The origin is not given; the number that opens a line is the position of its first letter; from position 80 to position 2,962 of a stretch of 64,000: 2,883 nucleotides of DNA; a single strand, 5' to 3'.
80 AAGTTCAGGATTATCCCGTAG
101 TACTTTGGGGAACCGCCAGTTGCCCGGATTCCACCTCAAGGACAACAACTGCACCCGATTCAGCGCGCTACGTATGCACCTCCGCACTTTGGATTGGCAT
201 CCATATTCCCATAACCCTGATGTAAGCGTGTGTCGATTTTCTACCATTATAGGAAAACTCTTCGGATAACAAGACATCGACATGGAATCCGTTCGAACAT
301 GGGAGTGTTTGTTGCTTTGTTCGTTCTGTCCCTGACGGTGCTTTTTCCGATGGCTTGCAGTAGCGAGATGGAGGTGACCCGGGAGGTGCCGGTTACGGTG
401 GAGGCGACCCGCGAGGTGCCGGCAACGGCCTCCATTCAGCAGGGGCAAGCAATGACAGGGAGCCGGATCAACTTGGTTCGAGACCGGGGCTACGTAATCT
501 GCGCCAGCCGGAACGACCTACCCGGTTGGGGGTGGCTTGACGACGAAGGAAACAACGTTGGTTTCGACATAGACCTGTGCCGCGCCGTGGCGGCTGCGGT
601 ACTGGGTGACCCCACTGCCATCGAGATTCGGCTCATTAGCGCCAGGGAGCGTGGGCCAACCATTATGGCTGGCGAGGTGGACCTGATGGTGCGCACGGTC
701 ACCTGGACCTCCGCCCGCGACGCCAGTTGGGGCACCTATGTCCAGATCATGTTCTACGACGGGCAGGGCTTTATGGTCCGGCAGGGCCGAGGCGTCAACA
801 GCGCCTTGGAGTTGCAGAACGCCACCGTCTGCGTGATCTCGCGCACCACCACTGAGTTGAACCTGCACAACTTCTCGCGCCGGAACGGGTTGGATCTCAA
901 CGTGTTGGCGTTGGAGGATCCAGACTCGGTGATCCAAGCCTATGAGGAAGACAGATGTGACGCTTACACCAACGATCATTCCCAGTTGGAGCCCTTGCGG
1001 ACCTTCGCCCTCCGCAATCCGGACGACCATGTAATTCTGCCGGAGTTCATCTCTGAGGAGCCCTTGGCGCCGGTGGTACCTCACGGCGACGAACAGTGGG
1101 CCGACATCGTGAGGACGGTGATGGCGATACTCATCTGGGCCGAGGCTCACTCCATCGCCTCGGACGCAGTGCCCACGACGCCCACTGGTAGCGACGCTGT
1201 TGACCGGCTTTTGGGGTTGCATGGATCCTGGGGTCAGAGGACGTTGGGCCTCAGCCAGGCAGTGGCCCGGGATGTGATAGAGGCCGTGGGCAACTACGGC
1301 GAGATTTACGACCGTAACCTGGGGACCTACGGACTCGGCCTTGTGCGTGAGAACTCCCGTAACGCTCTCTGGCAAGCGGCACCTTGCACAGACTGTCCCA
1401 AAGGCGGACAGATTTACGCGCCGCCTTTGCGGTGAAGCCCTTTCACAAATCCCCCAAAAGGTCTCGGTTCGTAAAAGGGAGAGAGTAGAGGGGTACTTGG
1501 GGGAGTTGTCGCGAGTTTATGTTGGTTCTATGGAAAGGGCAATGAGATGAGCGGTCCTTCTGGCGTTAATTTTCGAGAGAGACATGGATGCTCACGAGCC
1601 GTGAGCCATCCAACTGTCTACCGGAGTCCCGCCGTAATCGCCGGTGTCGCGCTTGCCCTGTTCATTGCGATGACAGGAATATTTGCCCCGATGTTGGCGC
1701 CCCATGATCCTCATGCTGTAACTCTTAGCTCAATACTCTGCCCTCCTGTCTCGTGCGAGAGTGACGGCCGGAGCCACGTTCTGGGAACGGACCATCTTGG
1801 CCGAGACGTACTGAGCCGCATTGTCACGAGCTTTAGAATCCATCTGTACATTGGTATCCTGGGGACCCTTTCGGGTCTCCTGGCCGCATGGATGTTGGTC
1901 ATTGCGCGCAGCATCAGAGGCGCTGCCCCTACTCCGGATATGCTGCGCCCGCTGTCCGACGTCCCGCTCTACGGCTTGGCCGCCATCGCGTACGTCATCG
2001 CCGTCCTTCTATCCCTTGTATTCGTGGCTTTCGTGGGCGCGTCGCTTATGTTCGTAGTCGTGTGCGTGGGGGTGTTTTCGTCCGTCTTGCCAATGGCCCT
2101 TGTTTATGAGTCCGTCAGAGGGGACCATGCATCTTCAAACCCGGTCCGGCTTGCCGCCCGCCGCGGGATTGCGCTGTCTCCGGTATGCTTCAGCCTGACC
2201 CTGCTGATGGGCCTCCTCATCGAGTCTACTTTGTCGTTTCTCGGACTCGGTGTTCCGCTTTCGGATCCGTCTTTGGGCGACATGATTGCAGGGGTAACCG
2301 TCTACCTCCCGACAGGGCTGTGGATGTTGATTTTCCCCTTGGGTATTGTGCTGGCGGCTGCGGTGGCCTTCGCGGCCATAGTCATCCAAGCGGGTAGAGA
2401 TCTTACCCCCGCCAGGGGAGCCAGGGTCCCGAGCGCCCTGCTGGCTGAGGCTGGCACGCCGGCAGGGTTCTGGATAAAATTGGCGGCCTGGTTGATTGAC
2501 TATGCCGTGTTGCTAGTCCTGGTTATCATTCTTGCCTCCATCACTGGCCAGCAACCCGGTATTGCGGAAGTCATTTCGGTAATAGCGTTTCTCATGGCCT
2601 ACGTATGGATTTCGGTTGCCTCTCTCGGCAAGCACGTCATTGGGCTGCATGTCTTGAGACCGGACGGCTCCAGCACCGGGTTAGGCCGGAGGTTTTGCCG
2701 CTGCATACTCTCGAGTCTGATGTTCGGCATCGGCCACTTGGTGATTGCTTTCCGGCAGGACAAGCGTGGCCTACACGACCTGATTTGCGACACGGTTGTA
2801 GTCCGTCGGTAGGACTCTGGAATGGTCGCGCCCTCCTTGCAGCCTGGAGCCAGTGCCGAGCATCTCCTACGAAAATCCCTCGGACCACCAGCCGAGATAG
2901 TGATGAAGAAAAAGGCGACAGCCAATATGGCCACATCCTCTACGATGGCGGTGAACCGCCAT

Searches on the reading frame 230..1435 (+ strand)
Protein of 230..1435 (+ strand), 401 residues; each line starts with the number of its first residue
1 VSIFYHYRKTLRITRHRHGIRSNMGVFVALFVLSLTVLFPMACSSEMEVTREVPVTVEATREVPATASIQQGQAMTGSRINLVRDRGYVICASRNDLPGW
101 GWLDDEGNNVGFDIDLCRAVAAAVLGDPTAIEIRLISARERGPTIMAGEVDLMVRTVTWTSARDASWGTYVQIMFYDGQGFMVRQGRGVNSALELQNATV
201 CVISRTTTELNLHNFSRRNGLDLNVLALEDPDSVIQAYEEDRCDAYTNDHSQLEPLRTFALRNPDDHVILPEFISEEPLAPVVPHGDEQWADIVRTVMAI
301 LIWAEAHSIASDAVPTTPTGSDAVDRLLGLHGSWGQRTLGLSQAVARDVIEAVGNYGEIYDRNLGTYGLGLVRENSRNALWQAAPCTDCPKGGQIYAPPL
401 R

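Call 82: search_protein_families(library=pfam, proteins=[window:230-1435:+], max_evalue=0.001)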
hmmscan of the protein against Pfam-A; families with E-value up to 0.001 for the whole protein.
window:230-1435:+ (401 aa): 1 family
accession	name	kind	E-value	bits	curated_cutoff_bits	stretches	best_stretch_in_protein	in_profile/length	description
PF00497.25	SBP_bac_3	-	2e-12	47.4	26.4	1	90-299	2-114/132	Bacterial extracellular solute-binding proteins, family 3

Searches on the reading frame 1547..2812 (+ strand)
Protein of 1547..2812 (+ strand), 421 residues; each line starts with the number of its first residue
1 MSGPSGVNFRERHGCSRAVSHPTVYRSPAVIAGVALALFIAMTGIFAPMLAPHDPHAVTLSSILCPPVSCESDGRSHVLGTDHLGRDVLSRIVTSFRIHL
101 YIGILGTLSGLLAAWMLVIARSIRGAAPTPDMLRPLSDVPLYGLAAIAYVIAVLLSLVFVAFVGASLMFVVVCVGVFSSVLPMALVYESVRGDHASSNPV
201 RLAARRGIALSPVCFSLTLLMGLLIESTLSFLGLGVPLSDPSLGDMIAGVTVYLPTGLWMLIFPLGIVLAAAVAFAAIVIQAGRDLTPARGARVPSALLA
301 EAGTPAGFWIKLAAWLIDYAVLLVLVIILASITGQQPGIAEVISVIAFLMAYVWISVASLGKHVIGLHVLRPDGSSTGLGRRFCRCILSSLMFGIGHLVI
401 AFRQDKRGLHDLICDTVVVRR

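Call 82: search_protein_families(library=pfam, proteins=[window:1547-2812:+], max_evalue=0.001)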
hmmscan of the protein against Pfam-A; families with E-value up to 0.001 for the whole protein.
window:1547-2812:+ (421 aa): 2 families
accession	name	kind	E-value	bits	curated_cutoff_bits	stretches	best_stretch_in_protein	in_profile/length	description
PF06271.18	RDD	-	2e-10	41.6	24.1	1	305-414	1-136/137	RDD family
PF12911.12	OppC_N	-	0.00038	20.7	23.9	1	27-67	13-53/53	N-terminal TM domain of oligopeptide transport permease C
